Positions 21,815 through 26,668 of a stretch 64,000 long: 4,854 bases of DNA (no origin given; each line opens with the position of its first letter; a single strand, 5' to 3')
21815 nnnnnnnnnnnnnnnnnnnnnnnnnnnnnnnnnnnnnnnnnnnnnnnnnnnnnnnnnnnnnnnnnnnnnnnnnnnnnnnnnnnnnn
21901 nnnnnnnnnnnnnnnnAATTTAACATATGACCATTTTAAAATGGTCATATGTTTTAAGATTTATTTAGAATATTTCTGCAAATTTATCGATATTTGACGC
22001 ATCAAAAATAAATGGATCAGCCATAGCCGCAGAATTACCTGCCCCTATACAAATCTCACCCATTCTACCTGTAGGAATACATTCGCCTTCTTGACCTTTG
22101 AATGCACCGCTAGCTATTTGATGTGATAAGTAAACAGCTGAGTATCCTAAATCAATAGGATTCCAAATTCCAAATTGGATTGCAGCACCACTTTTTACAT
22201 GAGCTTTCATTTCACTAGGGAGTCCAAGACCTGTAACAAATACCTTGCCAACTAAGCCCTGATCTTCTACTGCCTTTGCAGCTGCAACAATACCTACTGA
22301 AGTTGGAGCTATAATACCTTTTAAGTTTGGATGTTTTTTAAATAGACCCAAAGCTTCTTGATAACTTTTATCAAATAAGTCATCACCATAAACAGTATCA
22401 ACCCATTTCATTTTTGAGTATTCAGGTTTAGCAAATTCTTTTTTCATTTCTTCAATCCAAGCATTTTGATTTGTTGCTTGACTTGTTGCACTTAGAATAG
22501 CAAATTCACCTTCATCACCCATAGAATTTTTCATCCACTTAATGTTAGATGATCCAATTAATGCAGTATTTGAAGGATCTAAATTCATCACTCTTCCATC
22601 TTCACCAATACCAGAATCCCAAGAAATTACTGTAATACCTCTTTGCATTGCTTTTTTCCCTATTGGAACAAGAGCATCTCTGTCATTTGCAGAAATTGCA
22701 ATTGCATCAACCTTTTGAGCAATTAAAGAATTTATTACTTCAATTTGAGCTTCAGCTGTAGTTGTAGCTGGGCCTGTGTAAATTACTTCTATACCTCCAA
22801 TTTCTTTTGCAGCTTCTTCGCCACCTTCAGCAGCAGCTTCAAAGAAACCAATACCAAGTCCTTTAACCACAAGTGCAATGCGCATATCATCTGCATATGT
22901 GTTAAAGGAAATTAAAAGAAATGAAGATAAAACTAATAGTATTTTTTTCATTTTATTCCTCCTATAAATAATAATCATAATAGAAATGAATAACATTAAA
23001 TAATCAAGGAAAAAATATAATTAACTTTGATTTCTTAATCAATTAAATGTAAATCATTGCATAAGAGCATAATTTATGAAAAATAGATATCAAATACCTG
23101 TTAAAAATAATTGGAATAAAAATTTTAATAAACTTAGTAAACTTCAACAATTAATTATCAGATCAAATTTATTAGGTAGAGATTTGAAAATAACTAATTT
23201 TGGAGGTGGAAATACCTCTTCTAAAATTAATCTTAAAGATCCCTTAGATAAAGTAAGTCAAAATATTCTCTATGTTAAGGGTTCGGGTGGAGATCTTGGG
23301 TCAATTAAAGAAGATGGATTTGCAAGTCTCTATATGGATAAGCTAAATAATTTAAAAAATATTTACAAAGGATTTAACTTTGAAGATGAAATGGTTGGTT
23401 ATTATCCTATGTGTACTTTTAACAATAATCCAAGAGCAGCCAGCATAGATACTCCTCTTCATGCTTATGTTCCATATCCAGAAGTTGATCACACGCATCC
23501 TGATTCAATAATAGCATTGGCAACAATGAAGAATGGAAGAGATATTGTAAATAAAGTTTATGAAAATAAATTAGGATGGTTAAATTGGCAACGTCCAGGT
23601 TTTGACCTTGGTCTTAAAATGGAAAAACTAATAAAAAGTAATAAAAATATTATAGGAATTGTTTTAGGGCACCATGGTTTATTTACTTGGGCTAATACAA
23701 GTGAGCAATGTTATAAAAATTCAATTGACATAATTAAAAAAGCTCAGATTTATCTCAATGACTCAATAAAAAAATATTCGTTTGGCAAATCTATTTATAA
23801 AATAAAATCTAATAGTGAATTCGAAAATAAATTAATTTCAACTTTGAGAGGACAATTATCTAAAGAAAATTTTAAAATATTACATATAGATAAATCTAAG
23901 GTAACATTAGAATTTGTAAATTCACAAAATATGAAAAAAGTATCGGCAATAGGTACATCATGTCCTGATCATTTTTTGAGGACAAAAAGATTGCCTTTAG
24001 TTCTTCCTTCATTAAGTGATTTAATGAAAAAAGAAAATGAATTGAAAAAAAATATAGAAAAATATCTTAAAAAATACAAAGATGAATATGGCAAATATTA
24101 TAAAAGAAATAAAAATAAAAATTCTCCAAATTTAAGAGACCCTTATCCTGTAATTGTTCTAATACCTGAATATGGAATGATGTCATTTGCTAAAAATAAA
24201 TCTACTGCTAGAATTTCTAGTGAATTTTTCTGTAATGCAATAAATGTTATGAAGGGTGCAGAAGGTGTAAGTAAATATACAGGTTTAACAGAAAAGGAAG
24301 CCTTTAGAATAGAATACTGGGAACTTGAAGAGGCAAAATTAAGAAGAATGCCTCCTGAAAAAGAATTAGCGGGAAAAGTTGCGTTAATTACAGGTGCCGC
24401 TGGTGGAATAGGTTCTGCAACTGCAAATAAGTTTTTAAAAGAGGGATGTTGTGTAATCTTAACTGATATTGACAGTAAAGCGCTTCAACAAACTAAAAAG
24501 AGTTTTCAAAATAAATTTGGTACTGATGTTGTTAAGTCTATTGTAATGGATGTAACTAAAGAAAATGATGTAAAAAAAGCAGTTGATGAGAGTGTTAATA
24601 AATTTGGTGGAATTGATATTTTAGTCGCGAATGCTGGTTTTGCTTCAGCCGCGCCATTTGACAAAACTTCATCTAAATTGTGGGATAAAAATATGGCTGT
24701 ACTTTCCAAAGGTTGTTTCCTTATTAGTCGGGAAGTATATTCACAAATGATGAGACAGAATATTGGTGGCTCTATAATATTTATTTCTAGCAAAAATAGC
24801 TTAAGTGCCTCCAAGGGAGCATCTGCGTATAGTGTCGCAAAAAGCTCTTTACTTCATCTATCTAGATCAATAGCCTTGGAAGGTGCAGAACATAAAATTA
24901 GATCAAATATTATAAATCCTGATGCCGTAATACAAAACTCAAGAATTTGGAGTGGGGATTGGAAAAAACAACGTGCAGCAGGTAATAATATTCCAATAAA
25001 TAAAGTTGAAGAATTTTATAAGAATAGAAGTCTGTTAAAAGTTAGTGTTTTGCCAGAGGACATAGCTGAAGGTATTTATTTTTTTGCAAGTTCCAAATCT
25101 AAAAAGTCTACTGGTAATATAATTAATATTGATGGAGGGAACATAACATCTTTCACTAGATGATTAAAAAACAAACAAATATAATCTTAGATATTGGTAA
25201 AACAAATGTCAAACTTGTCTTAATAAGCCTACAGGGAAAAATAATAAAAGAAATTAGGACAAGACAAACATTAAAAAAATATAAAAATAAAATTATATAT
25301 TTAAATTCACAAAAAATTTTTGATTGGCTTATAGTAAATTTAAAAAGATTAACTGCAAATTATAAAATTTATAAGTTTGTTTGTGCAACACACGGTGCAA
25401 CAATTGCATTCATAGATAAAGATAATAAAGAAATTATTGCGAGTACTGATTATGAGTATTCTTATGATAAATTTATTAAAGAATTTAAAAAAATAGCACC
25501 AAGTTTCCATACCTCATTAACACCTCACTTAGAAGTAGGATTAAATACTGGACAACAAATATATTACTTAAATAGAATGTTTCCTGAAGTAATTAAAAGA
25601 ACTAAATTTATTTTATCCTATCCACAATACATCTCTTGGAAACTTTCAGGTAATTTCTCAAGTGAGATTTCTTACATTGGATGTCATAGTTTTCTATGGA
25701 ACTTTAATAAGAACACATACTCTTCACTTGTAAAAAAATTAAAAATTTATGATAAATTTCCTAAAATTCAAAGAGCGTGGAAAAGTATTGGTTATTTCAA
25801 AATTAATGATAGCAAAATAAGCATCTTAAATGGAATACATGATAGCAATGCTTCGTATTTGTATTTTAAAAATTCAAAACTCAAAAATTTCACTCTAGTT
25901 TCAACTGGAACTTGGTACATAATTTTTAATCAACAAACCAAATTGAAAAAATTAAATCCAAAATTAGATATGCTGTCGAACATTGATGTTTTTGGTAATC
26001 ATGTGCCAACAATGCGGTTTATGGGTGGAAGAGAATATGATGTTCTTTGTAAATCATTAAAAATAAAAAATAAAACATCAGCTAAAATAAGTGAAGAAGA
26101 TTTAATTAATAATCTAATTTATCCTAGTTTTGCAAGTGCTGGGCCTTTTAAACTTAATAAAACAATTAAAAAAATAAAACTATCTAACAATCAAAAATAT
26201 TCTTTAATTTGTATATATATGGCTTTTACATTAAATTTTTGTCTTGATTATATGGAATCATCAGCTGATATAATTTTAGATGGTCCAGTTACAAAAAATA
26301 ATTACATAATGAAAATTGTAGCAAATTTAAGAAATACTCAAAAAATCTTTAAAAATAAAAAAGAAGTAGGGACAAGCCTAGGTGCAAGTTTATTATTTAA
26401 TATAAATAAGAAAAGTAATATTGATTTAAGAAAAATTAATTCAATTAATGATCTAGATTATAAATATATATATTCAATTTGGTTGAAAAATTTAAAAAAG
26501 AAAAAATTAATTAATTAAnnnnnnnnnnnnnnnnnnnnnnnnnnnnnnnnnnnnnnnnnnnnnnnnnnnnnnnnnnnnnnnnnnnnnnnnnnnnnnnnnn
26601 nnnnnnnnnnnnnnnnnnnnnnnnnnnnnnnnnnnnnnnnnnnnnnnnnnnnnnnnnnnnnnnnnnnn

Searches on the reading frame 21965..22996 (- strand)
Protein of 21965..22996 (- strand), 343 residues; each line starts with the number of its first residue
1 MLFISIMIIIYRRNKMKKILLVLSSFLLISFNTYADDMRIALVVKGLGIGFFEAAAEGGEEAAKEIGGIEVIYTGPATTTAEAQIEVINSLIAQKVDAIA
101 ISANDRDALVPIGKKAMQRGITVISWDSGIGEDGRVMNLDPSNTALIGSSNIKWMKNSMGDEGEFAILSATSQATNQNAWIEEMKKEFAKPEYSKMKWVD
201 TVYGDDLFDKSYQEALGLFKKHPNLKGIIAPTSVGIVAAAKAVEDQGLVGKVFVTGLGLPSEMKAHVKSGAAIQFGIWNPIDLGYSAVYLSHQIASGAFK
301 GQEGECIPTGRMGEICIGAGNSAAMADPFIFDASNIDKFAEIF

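Call 5: search_protein_families(library=pfam, proteins=[window:21965-22996:-], max_evalue=0.01)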
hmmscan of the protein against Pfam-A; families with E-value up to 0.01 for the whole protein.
window:21965-22996:- (343 aa): 1 family
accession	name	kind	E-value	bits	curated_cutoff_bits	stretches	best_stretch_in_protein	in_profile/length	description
PF13407.12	Peripla_BP_4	-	3.4e-63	214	35.1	1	40-297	1-256/258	Periplasmic binding protein domain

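Call 6: search_protein_families(library=ncbifam, proteins=[window:21965-22996:-], max_evalue=0.01)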
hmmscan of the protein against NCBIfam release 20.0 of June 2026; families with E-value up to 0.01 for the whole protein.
window:21965-22996:- (343 aa): 9 families
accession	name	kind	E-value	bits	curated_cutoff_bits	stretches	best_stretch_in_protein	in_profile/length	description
TIGR02637.1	RhaS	equivalog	5.4e-133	442.9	342.25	1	40-340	1-301/302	rhamnose ABC transporter substrate-binding protein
NF011937.0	PRK15408.1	equivalog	1.1e-50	172.4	384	1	14-312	4-299/340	autoinducer 2 ABC transporter substrate-binding protein LsrB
NF007254.0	PRK09701.1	equivalog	5.9e-17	61.8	335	1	14-290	2-282/311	D-allose transporter substrate-binding protein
NF052284.1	rhzpin_SBP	equivalog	2.2e-12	46.7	420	1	39-132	2-95/289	rhizopine catabolism ABC transporter substrate-binding protein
TIGR02634.1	xylF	equivalog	6.1e-09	35.9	389.55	1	74-295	33-255/302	D-xylose ABC transporter substrate-binding protein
NF007680.0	PRK10355.1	equivalog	1.4e-07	31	504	1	15-256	2-243/331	D-xylose ABC transporter substrate-binding protein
NF007936.0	PRK10653.1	equivalog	2e-06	27.4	337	1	15-270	2-252/295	ribose ABC transporter substrate-binding protein RbsB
NF040907.2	ChvE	equivalog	8.9e-05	21.9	460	1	80-137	39-96/324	multiple monosaccharide ABC transporter substrate-binding protein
NF041827.1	YtfQ_transport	equivalog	0.00018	20.6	510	1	28-161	16-149/320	galactofuranose ABC transporter, galactofuranose-binding protein YtfQ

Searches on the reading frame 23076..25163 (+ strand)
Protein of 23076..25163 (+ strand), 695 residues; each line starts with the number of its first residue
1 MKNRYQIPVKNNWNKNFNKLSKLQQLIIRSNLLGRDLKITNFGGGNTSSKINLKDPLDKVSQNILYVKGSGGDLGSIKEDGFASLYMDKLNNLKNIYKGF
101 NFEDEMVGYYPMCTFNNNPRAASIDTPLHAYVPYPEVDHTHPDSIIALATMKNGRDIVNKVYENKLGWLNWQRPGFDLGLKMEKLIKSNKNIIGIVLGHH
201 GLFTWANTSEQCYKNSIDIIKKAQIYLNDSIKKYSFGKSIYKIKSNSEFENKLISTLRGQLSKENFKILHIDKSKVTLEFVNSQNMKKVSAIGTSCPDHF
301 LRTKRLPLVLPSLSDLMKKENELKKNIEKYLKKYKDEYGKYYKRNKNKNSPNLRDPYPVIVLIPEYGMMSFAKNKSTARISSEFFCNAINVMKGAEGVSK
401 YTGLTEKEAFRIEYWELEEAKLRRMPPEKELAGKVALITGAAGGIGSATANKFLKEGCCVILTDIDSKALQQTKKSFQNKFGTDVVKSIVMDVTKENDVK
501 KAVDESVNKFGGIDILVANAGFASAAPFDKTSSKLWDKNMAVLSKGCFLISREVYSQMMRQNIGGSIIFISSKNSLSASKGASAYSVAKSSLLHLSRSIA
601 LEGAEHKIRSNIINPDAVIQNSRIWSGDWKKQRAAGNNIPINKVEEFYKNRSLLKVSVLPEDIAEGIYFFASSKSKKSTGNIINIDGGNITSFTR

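Call 5: search_protein_families(library=pfam, proteins=[window:23076-25163:+], max_evalue=0.01)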
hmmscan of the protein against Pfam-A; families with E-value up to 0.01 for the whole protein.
window:23076-25163:+ (695 aa): 9 families
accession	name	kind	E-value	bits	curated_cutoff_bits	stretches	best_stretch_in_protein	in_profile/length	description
PF13561.12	adh_short_C2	-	1.8e-47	162.3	27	1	440-688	1-234/236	Enoyl-(Acyl carrier protein) reductase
PF00106.31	adh_short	-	1.8e-46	158.5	26.6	1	434-618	1-182/195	short chain dehydrogenase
PF00596.27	Aldolase_II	-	1.6e-14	54.6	22.2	1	36-227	12-183/183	Class II Aldolase and Adducin N-terminal domain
PF08659.16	KR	-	2.6e-10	41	22.6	1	436-593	3-157/180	KR domain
PF01370.27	Epimerase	-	0.00062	19.7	20.9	1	436-505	1-62/240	NAD dependent epimerase/dehydratase family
PF02719.21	Polysacc_synt_2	-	0.00078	19.1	20.2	1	437-505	2-75/293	Polysaccharide biosynthesis protein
PF00670.27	AdoHcyase_NAD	-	0.0012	19.4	27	1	431-499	21-91/162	S-adenosyl-L-homocysteine hydrolase, NAD binding domain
PF02737.24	3HCDH_N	-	0.0051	17.2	22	0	440-491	6-56/180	3-hydroxyacyl-CoA dehydrogenase, NAD binding domain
PF16363.11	GDP_Man_Dehyd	-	0.0056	16.6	27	0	437-505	1-73/332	GDP-mannose 4,6 dehydratase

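Call 6: search_protein_families(library=ncbifam, proteins=[window:23076-25163:+], max_evalue=0.01)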
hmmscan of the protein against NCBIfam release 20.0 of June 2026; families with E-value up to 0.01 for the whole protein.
window:23076-25163:+ (695 aa): 234 families (the best 25 are shown)
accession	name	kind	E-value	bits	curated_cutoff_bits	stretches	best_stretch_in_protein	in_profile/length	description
NF006189.0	PRK08324.1-3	equivalog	1.5e-289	962.3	634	1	8-695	9-701/701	bifunctional rhamnulose-1-phosphate aldolase/short-chain dehydrogenase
TIGR02632.1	RhaD_aldol-ADH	equivalog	3.2e-261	868.5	567.75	1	24-695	2-676/676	bifunctional rhamnulose-1-phosphate aldolase/short-chain dehydrogenase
NF006191.0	PRK08324.1-5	equivalog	5.2e-240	798.6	1240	1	25-695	30-706/706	bifunctional aldolase/short-chain dehydrogenase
NF006190.0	PRK08324.1-4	equivalog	2.1e-220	733.5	1014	1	9-695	2-689/689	bifunctional aldolase/short-chain dehydrogenase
NF006188.0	PRK08324.1-1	equivalog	6.3e-201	669.2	1152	1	21-695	5-679/679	bifunctional aldolase/short-chain dehydrogenase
NF006195.0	PRK08324.2-3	equivalog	7.2e-136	454.1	931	1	21-695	23-678/678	bifunctional aldolase/short-chain dehydrogenase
NF006196.0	PRK08324.2-4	equivalog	5e-133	444.8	831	1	11-689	3-653/657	bifunctional aldolase/short-chain dehydrogenase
NF006194.0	PRK08324.2-2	equivalog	9.8e-127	424.4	686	1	23-695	24-703/703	bifunctional aldolase/short-chain dehydrogenase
NF006192.0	PRK08324.1-6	equivalog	2.4e-119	399.7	639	1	30-693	33-683/685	bifunctional aldolase/short-chain dehydrogenase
NF006193.0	PRK08324.2-1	subfamily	1.8e-107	360.3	1213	1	17-692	21-702/705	bifunctional aldolase/short-chain dehydrogenase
NF006197.0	PRK08324.2-5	equivalog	8.2e-54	183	627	1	23-463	17-451/583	bifunctional aldolase/short-chain dehydrogenase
NF009093.0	PRK12429.1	subfamily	5.8e-53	179.8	258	1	430-689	2-256/259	3-hydroxybutyrate dehydrogenase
NF004791.0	PRK06138.1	equivalog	5e-51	173.4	312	1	430-690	2-250/252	SDR family oxidoreductase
TIGR01963.1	PHB_DH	subfamily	4.8e-48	163.6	307.05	1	434-689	2-252/255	3-hydroxybutyrate dehydrogenase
NF009050.0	PRK12384.1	equivalog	2e-47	162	307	1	433-690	2-257/259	sorbitol-6-phosphate dehydrogenase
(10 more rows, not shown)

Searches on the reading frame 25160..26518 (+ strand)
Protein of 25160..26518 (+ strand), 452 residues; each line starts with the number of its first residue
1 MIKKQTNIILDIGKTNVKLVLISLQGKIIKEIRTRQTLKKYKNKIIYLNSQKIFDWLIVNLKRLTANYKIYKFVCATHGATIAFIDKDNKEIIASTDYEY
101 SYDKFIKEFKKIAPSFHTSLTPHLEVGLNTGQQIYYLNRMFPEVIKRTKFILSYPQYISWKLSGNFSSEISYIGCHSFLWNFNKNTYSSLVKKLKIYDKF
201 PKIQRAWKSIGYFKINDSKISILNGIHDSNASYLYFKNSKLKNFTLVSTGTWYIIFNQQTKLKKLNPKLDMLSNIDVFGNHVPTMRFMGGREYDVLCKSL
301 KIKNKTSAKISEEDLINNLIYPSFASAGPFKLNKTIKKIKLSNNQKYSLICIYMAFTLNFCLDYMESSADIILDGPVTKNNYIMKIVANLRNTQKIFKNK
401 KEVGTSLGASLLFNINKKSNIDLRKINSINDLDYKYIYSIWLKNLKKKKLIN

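Call 5: search_protein_families(library=pfam, proteins=[window:25160-26518:+], max_evalue=0.01)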
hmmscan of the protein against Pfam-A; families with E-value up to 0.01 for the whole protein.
window:25160-26518:+ (452 aa): 3 families
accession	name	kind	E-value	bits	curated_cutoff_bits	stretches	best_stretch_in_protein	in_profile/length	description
PF21546.3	FGGY_C_2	-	1.4e-42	145.9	27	1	242-414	2-186/191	Carbohydrate kinase FGGY, C-terminal domain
PF00370.27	FGGY_N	-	4.8e-11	43.1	28.8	1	8-218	3-221/245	FGGY family of carbohydrate kinases, N-terminal domain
PF00349.27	Hexokinase_1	-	0.0047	17.2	24.3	1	8-69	60-119/201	Hexokinase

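Call 6: search_protein_families(library=ncbifam, proteins=[window:25160-26518:+], max_evalue=0.01)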
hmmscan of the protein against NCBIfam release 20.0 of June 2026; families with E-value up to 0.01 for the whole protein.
window:25160-26518:+ (452 aa): 6 families
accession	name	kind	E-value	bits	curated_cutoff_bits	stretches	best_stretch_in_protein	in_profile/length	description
TIGR02627.1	rhamnulo_kin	equivalog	4e-08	32.3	527.95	1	126-255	126-257/454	rhamnulokinase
TIGR02628.1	fuculo_kin_coli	equivalog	2e-07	30.3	470.9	1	8-261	4-270/465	L-fuculokinase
TIGR01312.1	XylB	equivalog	7.4e-07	28.1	380.25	1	10-214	3-215/481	xylulokinase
TIGR01314.1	gntK_FGGY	equivalog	0.00062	18.4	648.55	1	9-172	4-173/505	gluconokinase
TIGR01311.1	glycerol_kin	equivalog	0.0014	17.1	590.35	0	366-433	400-466/496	glycerol kinase GlpK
NF007925.0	PRK10640.1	equivalog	0.0022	16.4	639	1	128-261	134-270/489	rhamnulokinase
